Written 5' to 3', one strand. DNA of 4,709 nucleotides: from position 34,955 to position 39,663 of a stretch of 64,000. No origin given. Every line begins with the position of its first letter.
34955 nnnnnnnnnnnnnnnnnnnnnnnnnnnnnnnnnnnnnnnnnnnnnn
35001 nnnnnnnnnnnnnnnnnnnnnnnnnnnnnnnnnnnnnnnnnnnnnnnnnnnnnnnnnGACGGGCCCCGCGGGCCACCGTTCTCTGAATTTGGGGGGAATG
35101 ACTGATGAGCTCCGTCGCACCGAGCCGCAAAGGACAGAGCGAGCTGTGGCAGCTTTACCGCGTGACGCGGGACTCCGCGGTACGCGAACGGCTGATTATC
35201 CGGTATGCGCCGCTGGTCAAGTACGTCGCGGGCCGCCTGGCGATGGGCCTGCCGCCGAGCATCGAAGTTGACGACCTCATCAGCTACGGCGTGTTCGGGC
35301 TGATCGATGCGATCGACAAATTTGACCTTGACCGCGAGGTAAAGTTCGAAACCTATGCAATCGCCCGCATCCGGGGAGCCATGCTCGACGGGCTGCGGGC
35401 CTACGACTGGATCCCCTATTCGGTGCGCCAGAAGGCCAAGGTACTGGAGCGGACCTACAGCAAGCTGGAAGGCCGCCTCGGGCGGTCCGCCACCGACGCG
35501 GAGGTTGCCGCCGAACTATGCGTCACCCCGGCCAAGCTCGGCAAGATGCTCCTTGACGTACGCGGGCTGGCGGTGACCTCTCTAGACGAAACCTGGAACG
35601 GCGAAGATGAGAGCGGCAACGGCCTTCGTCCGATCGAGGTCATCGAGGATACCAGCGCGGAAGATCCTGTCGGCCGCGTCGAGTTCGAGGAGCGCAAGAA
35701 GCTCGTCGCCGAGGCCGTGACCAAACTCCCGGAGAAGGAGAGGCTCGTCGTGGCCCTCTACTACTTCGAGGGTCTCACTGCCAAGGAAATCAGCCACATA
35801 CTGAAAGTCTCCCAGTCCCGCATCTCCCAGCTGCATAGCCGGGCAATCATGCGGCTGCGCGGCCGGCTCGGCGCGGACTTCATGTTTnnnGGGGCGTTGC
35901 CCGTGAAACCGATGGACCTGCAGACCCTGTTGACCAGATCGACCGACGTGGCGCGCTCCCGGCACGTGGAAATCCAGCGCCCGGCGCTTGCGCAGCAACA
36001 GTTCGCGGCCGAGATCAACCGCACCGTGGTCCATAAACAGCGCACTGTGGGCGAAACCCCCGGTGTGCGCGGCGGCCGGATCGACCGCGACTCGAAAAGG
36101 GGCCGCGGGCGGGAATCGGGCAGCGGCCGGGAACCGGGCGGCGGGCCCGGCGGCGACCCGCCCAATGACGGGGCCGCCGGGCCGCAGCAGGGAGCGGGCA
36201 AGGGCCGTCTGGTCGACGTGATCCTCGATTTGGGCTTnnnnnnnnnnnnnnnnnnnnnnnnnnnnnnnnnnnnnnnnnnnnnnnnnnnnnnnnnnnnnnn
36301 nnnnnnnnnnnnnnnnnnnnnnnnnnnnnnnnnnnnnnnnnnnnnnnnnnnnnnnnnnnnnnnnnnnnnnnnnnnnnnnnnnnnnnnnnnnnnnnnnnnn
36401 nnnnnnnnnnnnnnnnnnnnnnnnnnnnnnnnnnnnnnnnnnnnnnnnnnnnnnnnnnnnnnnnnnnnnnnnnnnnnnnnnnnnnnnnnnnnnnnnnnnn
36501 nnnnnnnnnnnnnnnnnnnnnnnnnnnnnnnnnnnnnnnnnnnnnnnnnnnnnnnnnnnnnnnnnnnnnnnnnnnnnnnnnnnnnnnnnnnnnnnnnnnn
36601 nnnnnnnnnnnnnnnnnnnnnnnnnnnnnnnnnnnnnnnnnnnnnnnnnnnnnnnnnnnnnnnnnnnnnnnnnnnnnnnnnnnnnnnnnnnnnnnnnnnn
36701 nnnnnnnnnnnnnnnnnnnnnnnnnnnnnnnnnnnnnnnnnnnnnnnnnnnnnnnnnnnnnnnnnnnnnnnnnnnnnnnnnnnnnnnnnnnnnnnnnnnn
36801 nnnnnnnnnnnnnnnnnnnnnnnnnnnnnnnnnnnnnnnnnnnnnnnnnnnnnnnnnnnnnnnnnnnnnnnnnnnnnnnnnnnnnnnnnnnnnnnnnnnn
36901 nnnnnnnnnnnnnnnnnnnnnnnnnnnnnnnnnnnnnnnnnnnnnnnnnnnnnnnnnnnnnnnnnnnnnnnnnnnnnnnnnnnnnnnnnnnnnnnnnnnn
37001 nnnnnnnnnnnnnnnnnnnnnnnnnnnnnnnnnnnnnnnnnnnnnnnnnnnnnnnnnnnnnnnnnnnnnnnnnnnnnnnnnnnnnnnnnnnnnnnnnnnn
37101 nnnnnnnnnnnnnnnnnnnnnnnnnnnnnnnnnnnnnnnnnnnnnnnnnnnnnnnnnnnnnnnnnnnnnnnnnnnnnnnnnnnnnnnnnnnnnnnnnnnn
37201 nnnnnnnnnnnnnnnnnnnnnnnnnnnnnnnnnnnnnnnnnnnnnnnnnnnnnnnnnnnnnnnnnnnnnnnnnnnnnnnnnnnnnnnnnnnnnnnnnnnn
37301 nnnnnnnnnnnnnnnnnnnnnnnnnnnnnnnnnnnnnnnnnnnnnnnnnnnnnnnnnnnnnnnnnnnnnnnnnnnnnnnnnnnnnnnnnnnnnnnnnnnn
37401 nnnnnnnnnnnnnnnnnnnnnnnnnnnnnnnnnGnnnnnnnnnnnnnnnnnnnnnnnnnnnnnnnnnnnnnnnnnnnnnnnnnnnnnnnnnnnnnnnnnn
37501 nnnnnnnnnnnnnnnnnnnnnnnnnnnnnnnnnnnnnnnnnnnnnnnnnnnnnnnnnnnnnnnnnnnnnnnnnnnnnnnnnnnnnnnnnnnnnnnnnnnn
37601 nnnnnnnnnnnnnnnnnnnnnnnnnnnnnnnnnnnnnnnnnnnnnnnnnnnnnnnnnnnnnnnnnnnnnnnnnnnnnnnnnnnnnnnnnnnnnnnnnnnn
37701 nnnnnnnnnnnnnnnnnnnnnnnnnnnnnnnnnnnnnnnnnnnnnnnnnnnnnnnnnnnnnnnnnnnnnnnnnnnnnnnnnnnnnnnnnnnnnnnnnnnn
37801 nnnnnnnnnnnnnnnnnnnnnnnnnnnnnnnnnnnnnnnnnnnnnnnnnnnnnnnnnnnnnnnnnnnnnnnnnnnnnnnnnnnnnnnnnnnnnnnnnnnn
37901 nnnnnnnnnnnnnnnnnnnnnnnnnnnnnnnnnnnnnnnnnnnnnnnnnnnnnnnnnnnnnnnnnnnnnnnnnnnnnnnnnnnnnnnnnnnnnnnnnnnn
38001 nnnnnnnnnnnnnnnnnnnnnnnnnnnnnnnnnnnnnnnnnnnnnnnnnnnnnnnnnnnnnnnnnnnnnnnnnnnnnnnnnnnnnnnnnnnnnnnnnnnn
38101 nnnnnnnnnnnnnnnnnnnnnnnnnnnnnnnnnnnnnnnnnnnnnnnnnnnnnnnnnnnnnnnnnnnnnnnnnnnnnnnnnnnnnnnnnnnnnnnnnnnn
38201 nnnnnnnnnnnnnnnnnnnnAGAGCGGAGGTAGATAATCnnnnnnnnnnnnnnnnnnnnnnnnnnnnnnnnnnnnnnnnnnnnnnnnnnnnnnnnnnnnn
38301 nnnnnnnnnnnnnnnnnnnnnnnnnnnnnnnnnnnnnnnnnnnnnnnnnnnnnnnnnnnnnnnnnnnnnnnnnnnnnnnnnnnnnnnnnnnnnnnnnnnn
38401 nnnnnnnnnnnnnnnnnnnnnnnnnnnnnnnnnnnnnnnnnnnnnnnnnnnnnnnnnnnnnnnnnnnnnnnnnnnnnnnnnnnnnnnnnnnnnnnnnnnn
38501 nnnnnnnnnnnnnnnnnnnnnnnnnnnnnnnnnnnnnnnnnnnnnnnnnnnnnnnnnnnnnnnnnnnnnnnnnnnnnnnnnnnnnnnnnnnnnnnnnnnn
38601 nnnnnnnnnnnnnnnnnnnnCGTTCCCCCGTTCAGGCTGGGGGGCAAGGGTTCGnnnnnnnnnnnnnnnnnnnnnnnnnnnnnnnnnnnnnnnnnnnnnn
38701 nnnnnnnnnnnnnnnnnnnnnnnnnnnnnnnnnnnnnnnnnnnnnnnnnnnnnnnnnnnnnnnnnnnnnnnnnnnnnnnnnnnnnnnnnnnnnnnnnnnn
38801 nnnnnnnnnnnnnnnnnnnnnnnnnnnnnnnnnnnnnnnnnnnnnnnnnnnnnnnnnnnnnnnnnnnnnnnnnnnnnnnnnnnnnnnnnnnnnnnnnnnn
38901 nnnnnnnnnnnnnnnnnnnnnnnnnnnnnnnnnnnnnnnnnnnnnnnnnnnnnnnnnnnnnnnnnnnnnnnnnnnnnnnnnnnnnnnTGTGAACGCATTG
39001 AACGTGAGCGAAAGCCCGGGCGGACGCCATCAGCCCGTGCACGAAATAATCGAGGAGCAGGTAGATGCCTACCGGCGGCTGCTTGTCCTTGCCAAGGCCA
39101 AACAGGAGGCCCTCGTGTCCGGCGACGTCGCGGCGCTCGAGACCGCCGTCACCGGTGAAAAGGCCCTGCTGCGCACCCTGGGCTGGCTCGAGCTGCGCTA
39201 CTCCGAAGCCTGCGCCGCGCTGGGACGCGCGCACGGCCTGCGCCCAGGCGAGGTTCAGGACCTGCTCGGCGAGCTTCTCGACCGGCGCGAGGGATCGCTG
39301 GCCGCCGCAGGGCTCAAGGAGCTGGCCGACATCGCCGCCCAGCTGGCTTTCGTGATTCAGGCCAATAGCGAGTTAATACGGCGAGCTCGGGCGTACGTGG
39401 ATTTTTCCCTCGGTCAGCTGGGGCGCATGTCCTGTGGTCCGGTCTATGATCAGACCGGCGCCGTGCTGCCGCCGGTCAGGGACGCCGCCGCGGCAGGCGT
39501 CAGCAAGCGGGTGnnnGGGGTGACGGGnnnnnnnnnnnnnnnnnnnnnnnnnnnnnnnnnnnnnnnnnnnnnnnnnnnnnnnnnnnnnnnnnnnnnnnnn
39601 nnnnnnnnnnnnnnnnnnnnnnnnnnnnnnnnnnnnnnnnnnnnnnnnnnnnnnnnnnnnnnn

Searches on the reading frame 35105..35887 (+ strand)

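Call 86: search_protein_families(library=pfam, proteins=[window:35105-35887:+], max_evalue=0.0001)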
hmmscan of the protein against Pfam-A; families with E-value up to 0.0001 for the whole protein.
window:35105-35887:+ (261 aa): 4 families
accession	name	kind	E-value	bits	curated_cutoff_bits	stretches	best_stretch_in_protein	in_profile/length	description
PF04545.22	Sigma70_r4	-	1.3e-16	60.3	24.1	1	207-252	4-49/50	Sigma-70, region 4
PF04542.20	Sigma70_r2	-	6.5e-16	58.3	24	1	30-102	1-70/71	Sigma-70 region 2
PF08281.18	Sigma70_r4_2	-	8.6e-10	38.6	25.7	1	201-251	4-54/54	Sigma-70, region 4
PF04539.22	Sigma70_r3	-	6.5e-09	36.2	25.3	1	112-188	4-74/78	Sigma-70 region 3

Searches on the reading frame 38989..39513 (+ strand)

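Call 86: search_protein_families(library=pfam, proteins=[window:38989-39513:+], max_evalue=0.0001)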
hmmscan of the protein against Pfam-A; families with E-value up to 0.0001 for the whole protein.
window:38989-39513:+ (175 aa): 1 family
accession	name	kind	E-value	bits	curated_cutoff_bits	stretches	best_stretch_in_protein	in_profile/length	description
PF05130.17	FlgN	-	9.8e-14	52.4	30.5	1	17-142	6-127/147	FlgN protein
